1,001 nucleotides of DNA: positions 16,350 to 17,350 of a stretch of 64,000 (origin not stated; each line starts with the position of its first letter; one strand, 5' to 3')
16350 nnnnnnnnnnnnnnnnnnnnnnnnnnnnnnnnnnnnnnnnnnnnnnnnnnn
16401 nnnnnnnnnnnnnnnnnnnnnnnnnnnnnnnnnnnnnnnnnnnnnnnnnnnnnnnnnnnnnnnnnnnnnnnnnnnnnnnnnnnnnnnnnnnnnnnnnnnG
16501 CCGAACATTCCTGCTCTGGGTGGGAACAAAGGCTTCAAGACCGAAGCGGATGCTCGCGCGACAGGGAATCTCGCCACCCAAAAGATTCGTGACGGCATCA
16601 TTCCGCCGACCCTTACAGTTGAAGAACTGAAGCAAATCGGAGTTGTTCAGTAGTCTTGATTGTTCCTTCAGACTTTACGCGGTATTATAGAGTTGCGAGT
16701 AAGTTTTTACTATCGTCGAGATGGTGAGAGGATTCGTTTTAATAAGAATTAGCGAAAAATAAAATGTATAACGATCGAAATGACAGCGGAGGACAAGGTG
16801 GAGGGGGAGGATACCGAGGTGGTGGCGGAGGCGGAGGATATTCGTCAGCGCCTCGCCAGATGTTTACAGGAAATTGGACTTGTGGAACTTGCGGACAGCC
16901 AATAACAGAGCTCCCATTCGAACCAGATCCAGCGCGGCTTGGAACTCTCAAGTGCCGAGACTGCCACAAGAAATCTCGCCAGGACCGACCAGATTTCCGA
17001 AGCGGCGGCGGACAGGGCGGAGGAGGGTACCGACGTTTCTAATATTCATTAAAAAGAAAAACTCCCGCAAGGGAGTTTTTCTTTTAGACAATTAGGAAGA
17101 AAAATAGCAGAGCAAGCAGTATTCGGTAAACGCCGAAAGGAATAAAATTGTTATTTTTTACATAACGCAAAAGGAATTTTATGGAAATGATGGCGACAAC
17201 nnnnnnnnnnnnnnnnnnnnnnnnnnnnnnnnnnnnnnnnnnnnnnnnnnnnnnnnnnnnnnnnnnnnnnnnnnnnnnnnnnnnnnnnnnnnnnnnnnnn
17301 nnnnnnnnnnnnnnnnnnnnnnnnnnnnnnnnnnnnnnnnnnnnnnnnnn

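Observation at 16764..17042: Glycine/arginine-rich (RGG/YGG) mini-protein with a central CxxC-x19-CxxC zinc ribbon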

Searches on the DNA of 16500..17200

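Call 30: search_rna_families(source=window, start=16500, end=17200, threshold=evalue, max_evalue=1)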
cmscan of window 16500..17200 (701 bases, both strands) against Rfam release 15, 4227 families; matches with E-value up to 1: 10.
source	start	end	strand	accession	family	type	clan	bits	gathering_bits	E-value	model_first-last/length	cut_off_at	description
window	17017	17084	+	RF02495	ohsC_RNA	Gene; antitoxin;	-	27.5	50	0.06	1-77/77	no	Oppression of Hydrophobic ORF by sRNA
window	17017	17088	+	RF02064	STnc370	Gene; sRNA;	-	25.6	54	0.51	1-71/71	no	Enterobacterial sRNA STnc370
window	17042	17091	-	RF02445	SpR14_sRNA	Gene; sRNA;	-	24.1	50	0.68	1-80/80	no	Streptococcus sRNA SpR14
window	17051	17160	-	RF01859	Phe_leader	Cis-reg; leader;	-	22.4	55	0.32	1-125/125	no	Phenylalanine leader peptide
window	17050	17125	-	RF01772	rnk_pseudo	Cis-reg; leader;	-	22.2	55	0.25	1-108/108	no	Pseudomonas rnk leader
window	17038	17092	-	RF02621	BSnc120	Gene; sRNA;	-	21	114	0.049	1-88/88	no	Brucella sRNA 120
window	17036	17098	+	RF03912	mir-4659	Gene; miRNA;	-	20.7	92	0.21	1-73/73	no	mir-4659 microRNA precursor family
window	17055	17087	+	RF00489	ctRNA_p42d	Gene; antisense;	-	19.5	50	0.19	1-46/46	no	ctRNA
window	17036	17098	-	RF03912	mir-4659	Gene; miRNA;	-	18.5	92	0.85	1-73/73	no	mir-4659 microRNA precursor family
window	16993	17098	+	RF02621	BSnc120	Gene; sRNA;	-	17.3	114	0.7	1-88/88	no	Brucella sRNA 120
